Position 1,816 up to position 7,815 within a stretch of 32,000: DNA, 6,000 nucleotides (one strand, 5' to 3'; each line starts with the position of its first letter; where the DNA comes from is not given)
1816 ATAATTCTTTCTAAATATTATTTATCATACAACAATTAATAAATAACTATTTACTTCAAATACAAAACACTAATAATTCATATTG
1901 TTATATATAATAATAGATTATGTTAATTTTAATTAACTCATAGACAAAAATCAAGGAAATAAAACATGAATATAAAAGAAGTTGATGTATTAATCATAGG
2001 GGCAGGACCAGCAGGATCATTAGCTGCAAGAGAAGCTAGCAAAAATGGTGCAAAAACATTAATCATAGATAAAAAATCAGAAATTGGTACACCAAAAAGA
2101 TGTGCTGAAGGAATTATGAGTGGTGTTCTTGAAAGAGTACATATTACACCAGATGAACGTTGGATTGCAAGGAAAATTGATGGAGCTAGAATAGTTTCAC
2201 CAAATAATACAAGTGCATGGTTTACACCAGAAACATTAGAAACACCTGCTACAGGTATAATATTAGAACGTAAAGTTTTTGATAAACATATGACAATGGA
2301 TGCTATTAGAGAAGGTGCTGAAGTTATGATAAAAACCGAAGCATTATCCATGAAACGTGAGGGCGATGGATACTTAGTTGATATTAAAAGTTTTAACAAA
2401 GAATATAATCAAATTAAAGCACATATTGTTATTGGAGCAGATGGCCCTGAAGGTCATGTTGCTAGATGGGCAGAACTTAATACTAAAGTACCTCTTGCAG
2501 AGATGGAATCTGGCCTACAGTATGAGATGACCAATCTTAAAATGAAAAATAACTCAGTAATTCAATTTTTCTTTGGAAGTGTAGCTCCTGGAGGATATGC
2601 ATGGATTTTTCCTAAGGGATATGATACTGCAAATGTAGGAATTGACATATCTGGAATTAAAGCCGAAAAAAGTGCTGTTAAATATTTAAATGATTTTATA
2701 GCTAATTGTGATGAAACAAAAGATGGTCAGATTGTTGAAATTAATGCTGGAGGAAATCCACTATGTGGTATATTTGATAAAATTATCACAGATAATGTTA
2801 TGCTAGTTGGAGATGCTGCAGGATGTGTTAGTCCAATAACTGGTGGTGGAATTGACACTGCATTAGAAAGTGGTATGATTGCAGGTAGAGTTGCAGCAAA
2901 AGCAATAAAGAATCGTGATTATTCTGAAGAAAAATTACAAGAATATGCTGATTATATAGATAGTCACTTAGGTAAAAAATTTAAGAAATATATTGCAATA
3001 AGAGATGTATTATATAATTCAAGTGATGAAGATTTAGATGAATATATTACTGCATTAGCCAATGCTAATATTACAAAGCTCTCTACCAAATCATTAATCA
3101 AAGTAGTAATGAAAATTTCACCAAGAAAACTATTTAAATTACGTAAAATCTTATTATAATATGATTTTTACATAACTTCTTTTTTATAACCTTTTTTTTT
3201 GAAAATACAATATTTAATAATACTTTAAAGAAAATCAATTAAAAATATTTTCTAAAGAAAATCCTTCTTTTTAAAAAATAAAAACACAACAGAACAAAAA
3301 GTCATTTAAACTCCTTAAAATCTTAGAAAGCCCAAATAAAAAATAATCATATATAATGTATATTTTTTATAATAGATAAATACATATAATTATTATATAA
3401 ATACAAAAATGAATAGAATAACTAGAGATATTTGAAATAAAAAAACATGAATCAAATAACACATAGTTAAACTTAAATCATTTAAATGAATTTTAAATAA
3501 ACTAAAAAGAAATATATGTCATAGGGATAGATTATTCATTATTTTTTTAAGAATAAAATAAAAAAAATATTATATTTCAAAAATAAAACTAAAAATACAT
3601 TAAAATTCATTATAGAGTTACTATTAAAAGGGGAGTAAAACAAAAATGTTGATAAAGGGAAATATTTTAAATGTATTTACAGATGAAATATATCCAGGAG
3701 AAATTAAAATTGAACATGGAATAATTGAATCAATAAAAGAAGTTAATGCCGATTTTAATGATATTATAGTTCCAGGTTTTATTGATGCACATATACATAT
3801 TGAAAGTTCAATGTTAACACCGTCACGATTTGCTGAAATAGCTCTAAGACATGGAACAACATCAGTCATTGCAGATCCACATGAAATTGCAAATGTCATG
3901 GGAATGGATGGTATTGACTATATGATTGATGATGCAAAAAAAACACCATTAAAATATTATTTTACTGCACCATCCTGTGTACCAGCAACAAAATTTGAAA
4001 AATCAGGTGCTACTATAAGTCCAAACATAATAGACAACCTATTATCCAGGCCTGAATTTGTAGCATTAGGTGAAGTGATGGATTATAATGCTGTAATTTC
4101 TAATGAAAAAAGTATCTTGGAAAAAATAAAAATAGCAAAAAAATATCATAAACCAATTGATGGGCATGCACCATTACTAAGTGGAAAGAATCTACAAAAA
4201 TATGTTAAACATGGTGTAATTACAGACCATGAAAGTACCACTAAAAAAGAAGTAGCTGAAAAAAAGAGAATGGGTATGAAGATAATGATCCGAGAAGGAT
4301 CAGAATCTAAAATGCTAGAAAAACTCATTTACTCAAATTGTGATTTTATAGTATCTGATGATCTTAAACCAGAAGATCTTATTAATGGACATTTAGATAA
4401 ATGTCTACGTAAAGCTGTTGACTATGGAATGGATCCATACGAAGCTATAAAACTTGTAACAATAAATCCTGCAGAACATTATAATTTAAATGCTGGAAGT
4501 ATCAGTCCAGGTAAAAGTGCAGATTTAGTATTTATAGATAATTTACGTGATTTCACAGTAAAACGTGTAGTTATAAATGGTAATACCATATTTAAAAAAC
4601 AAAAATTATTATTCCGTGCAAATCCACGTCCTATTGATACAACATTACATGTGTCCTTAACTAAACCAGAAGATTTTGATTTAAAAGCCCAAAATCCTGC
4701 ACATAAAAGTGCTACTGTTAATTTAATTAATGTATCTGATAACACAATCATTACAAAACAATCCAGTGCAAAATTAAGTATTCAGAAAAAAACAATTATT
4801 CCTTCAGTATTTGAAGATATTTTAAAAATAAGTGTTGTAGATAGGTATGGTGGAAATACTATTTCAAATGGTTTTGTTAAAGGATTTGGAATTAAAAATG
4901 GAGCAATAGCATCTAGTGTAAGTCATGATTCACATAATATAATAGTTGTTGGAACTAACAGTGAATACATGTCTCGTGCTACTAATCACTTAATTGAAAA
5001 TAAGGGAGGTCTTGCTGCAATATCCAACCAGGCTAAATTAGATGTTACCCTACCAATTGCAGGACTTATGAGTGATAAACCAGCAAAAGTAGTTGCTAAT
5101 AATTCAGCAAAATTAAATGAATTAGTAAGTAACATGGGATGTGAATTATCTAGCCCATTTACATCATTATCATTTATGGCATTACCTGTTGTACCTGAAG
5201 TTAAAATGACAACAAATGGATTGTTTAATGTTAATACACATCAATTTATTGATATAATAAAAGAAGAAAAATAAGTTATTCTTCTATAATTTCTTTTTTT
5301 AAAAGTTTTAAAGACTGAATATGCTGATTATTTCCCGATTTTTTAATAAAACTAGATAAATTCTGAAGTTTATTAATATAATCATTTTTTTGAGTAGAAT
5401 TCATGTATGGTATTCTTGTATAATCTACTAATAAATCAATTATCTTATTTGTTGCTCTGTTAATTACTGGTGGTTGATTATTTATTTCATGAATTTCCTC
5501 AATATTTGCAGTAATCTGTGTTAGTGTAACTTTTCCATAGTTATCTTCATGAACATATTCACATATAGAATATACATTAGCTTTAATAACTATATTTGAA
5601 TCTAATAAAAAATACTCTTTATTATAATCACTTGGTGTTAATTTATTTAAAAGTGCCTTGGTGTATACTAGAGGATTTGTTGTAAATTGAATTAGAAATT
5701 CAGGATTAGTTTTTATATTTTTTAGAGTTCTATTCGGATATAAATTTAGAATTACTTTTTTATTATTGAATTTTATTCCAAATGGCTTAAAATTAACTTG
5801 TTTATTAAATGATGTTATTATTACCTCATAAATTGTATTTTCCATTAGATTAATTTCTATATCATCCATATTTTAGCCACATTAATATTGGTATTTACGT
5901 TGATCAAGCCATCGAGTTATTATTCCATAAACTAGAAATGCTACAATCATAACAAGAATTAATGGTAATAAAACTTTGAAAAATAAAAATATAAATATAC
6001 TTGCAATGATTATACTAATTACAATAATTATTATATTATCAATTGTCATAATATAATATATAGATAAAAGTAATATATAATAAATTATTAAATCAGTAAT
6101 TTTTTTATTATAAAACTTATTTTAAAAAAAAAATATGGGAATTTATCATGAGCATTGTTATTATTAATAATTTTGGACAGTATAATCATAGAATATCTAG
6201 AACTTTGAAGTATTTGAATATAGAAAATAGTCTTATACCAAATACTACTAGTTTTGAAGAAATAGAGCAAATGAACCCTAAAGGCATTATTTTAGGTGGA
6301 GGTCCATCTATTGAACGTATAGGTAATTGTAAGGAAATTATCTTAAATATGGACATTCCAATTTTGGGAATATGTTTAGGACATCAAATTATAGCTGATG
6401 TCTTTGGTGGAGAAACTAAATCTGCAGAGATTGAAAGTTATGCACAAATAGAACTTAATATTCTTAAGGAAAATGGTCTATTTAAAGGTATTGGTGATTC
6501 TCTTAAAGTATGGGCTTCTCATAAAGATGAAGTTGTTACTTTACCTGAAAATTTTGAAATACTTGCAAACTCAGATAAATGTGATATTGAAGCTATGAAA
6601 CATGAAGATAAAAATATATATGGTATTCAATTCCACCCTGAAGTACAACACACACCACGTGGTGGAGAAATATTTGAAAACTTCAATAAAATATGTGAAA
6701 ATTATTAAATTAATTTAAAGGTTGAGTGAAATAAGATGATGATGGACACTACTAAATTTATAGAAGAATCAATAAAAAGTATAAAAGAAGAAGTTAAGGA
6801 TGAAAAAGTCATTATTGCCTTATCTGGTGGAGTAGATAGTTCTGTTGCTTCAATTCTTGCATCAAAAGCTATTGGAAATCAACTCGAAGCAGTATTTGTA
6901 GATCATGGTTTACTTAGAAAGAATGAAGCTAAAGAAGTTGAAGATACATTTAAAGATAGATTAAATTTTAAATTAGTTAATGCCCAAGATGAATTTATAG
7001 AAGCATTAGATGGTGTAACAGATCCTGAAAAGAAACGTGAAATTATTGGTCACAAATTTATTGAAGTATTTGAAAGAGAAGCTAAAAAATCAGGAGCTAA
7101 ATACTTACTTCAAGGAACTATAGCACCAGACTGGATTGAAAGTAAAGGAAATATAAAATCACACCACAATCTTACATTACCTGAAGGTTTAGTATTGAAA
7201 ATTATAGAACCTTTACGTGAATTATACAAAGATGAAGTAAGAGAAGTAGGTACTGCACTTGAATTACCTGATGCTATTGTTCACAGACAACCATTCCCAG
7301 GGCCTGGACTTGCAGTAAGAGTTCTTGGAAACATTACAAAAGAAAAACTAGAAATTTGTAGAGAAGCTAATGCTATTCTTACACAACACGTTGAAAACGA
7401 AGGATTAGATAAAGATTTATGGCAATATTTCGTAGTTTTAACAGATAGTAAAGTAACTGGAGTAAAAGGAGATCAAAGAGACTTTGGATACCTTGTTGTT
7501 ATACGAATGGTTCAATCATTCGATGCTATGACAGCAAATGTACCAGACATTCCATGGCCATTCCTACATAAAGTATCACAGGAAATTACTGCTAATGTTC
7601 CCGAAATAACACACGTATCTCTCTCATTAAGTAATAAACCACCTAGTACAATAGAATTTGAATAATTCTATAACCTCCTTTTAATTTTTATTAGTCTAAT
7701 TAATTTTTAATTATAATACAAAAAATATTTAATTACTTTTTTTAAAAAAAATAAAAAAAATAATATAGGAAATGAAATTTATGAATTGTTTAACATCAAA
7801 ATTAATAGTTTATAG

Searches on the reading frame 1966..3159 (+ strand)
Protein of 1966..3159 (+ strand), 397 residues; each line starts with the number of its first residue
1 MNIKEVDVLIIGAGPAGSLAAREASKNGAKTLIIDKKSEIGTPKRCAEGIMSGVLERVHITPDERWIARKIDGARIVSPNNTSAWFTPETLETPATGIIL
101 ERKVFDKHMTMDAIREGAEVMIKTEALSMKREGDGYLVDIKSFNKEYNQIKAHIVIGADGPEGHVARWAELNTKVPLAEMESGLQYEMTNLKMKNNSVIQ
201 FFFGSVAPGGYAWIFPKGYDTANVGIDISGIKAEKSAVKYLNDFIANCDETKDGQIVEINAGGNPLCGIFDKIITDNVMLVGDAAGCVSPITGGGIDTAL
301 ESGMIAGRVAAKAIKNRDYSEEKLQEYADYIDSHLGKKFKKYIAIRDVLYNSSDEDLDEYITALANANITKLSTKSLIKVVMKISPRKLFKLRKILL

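Call 10: search_protein_families(library=pfam, proteins=[window:1966-3159:+])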
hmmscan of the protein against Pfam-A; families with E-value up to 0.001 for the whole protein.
window:1966-3159:+ (397 aa): 14 families
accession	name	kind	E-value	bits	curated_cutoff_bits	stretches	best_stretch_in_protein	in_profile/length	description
PF22578.2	GGR_cat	-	8.4e-24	83.7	27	1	180-263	2-87/88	Geranylgeranyl reductase catalytic domain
PF01494.25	FAD_binding_3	-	2.6e-19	70.1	22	1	5-177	1-175/349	FAD binding domain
PF12831.13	FAD_oxidored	-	2.4e-10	40.7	27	1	7-194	1-178/416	FAD dependent oxidoreductase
PF01266.30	DAO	-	1.4e-08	35.1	27.9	1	7-54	1-50/353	FAD dependent oxidoreductase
PF00890.30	FAD_binding_2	-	4.6e-08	33.1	20.4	1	7-59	1-53/414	FAD binding domain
PF03486.20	HI0933_like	-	7.9e-07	29.2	50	1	7-42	2-37/244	HI0933-like protein Rossmann domain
PF13450.12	NAD_binding_8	-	2.9e-06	27.9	21.9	1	10-41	1-32/68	NAD(P)-binding Rossmann-like domain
PF07992.20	Pyr_redox_2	-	4.9e-06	26.6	26.1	1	7-130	2-79/291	Pyridine nucleotide-disulphide oxidoreductase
PF04820.20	Trp_halogenase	-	8.6e-06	25.3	21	0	100-335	155-375/458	Tryptophan halogenase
PF01946.23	Thi4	-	3.1e-05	23.7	26.2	1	2-41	14-54/235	Thi4 family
PF05834.18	Lycopene_cycl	-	3.9e-05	23.3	23.4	0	7-40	1-36/380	Lycopene cyclase protein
PF01134.28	GIDA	-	0.00022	20.9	22.1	1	7-39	1-34/391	Glucose inhibited division protein A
PF13738.12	Pyr_redox_3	-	0.00078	19.2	30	0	9-41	1-33/305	Pyridine nucleotide-disulphide oxidoreductase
PF01262.27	AlaDh_PNT_C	-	0.00096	19.1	23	0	3-39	26-62/214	Alanine dehydrogenase/PNT, C-terminal domain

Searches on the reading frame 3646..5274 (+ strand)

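Call 10: search_protein_families(library=pfam, proteins=[window:3646-5274:+])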
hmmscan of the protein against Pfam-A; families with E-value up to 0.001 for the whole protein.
window:3646-5274:+ (542 aa): 3 families
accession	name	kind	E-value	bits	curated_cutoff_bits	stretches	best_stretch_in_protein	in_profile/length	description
PF13382.11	Adenine_deam_C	-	2.2e-60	203.3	27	1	368-532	2-168/169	Adenine deaminase C-terminal domain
PF01979.26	Amidohydro_1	-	1.3e-46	159.9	25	1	40-314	1-344/345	Amidohydrolase family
PF07969.17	Amidohydro_3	-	5.3e-09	36.5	29.7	1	262-304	407-452/472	Amidohydrolase family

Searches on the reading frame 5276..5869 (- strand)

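Call 10: search_protein_families(library=pfam, proteins=[window:5276-5869:-])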
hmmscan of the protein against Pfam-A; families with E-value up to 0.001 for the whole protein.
window:5276-5869:- (197 aa): 2 families
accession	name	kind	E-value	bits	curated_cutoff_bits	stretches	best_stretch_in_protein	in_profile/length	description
PF04289.18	DUF447_N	-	8.9e-25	87.3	24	1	14-126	1-110/114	Protein of unknown function (DUF447) N-terminal domain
PF20766.2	DUF447_C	-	1e-15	58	24.8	1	137-192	1-53/53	Protein of unknown function (DUF447)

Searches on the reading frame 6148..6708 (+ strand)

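Call 10: search_protein_families(library=pfam, proteins=[window:6148-6708:+])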
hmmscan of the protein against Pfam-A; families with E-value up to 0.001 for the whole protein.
window:6148-6708:+ (186 aa): 2 families
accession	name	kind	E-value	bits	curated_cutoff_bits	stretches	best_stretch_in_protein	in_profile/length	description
PF00117.34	GATase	-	2.3e-47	161.6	22.8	1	4-179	1-186/190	Glutamine amidotransferase class-I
PF07722.19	Peptidase_C26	-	6.7e-13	49.3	20.5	1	66-165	102-219/219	Peptidase C26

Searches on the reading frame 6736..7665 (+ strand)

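Call 10: search_protein_families(library=pfam, proteins=[window:6736-7665:+])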
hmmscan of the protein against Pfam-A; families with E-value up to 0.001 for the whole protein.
window:6736-7665:+ (309 aa): 6 families
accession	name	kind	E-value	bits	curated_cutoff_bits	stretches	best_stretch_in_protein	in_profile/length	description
PF00958.27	GMP_synt_C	-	1.3e-31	108.9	27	1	218-308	2-92/92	GMP synthase C terminal domain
PF02540.23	NAD_synthase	-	3.1e-10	40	21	1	9-68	5-65/242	NAD synthase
PF03054.22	tRNA_Me_trans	-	2.5e-05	24.5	20.6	1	23-57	1-34/202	tRNA methyl transferase HUP domain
PF01507.26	PAPS_reduct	-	0.00013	22.4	22.5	1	25-99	2-76/175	Phosphoadenosine phosphosulfate reductase domain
PF01171.26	ATP_bind_3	-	0.00016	21.9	27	1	24-135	1-111/182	PP-loop family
PF00764.25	Arginosuc_synth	-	0.0004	20.9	27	0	24-89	1-67/162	Arginosuccinate synthase N-terminal HUP domain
